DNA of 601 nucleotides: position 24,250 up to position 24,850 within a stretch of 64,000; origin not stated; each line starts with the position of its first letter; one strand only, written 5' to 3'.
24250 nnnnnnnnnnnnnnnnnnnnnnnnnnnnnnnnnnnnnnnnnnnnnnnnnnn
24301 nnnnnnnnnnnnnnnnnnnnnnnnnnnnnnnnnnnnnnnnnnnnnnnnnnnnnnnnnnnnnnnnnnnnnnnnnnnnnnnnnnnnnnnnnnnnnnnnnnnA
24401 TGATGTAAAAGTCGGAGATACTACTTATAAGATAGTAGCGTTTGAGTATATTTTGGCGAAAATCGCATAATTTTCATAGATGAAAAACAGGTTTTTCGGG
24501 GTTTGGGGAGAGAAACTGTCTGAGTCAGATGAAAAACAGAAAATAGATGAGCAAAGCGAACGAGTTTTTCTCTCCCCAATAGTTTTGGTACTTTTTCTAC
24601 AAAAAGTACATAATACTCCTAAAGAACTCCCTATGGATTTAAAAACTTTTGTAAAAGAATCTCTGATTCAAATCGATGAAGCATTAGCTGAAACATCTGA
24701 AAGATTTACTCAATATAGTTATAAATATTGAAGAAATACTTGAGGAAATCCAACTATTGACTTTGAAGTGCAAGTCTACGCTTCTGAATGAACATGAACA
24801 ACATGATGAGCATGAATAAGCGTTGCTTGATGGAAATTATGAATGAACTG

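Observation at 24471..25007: Extra trypco2-like ORF inserted inside the groES-groEL operon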

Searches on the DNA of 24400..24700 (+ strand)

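Call 20: search_rna_families(source=window, start=24400, end=24700, threshold=evalue, max_evalue=10, show_alignments=3)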
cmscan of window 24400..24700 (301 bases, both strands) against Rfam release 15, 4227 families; matches with E-value up to 10: 11.
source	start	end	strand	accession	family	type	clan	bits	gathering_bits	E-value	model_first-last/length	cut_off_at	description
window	24501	24581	+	RF00752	mir-14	Gene; miRNA;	-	20.6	53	0.048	1-63/63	no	mir-14 microRNA precursor family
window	24501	24581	-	RF00752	mir-14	Gene; miRNA;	-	19.8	53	0.081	1-63/63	no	mir-14 microRNA precursor family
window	24498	24620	+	RF02409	snoR125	Gene; snRNA; snoRNA; CD-box;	-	16.3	100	0.15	1-200/200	no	Small nucleolar RNA snoR125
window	24588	24616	+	RF03805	bpcv-mir-B1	Gene; miRNA;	-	16.3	90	0.77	24-52/72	no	bpcv-mir-B1 microRNA precursor family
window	24444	24629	-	RF04128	MIR8562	Gene; miRNA;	-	15.8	211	1.1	38-205/242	no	MIR8562 microRNA precursor family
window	24666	24684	+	RF03060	uup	Cis-reg;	-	14.6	36.8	2.6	20-38/48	no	uup RNA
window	24611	24686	-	RF03621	MIR4245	Gene; miRNA;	-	14.3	74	9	26-101/128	no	MIR4245 microRNA precursor family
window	24572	24626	-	RF00884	MIR815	Gene; miRNA;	-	14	63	7.6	1-81/81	no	MIR815 microRNA precursor family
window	24502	24580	+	RF04156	MIR2670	Gene; miRNA;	-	13.2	117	2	1-200/200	no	MIR2670 microRNA precursor family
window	24689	24700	-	RF04333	Plastid-ycf3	Intron;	-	11.8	55.2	3.5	36-47/47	5'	Plastid-ycf3 group II-D1 intron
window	24476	24645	-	RF02079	STnc180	Gene; sRNA;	-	11.7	50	6.2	1-208/208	no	Enterobacterial sRNA STnc180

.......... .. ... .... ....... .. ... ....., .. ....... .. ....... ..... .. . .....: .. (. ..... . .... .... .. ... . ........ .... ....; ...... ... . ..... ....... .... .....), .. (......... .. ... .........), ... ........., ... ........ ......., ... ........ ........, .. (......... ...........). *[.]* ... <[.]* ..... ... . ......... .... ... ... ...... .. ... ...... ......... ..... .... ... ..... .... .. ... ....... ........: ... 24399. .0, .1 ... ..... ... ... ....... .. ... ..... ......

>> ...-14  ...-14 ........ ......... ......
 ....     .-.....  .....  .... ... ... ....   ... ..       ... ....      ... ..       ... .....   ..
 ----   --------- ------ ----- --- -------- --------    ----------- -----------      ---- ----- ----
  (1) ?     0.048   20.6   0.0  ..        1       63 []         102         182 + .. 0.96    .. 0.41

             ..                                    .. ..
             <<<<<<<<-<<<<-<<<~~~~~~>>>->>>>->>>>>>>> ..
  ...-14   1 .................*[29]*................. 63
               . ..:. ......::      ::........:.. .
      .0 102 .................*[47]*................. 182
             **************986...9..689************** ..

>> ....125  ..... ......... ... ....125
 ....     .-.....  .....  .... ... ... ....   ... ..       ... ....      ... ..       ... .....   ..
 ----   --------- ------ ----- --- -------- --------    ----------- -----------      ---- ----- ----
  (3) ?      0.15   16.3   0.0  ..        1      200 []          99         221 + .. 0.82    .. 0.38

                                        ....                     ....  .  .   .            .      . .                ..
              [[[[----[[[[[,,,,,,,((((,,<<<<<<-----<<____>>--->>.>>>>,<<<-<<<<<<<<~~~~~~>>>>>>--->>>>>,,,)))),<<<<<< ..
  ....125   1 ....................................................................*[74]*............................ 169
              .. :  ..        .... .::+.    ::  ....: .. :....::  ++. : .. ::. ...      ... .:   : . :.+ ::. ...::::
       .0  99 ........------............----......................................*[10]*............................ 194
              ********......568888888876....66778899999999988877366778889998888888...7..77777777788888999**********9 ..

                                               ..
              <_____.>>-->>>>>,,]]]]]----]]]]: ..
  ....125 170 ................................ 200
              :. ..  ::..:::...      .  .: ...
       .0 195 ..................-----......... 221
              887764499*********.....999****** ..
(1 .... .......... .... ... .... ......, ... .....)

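Call 93: build_rna_model(alignment_id=A7)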
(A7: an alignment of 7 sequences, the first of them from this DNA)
Model R1 built from alignment A7 (7 sequences, 121 columns); structure: RNAalifold consensus.
model positions 116; base pairs 38; branch points 1; effective number of sequences 0.89; information 0.589 bits per position. Calibrated on 0.2 Mb of random sequence (short: E-values are rough).
structure used (alignment columns):
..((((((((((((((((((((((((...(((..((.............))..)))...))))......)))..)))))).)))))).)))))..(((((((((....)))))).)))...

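Call 94: search_with_rna_model(model_id=R1, sources=[window, L001, L003, L005, L006, L007, L008, L009, L010, L016, L017, L019, L024, L025, L060, L061], max_evalue=10)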
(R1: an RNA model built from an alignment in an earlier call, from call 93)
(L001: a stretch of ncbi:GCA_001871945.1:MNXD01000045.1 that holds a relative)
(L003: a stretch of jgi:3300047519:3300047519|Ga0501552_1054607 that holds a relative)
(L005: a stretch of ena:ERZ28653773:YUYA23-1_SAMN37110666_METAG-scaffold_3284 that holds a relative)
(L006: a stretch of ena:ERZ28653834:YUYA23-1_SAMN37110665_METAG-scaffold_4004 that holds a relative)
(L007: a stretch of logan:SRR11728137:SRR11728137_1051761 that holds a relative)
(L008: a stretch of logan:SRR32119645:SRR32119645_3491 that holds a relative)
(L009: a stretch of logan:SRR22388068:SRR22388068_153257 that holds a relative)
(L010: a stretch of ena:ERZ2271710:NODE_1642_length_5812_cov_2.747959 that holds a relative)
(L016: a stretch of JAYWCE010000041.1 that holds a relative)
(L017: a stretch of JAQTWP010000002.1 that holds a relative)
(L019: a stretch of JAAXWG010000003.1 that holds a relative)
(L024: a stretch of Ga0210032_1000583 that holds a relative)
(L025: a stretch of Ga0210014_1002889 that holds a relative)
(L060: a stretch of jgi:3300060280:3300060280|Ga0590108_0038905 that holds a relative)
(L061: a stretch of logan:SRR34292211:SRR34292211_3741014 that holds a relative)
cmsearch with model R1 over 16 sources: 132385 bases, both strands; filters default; matches with E-value up to 10: 15.
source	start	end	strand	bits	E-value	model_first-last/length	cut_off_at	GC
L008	2919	3034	+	139.6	2.4e-33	1-116/116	no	0.41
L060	1406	1522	+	130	6.9e-31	1-116/116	no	0.41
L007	2994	3109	+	128.1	2.2e-30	1-116/116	no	0.41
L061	158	275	+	127.3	3.6e-30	1-116/116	no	0.4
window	24496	24612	+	127.1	4e-30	1-116/116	no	0.38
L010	2865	2981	+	124.8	1.5e-29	1-116/116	no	0.41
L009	1032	1149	+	119.4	3.7e-28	1-116/116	no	0.4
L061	248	293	-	23.8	0.0011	1-116/116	no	0.22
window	24585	24630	-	17.8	0.038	1-116/116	no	0.3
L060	1413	1489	-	13.1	0.59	8-83/116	no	0.43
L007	3001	3076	-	12.5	0.87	8-83/116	no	0.43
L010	2872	2948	-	12.4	0.88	8-83/116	no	0.43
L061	165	242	-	12.4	0.91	8-83/116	no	0.42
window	24503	24579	-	12.4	0.93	8-83/116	no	0.42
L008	434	473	+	9.5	4.9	23-61/116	no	0.35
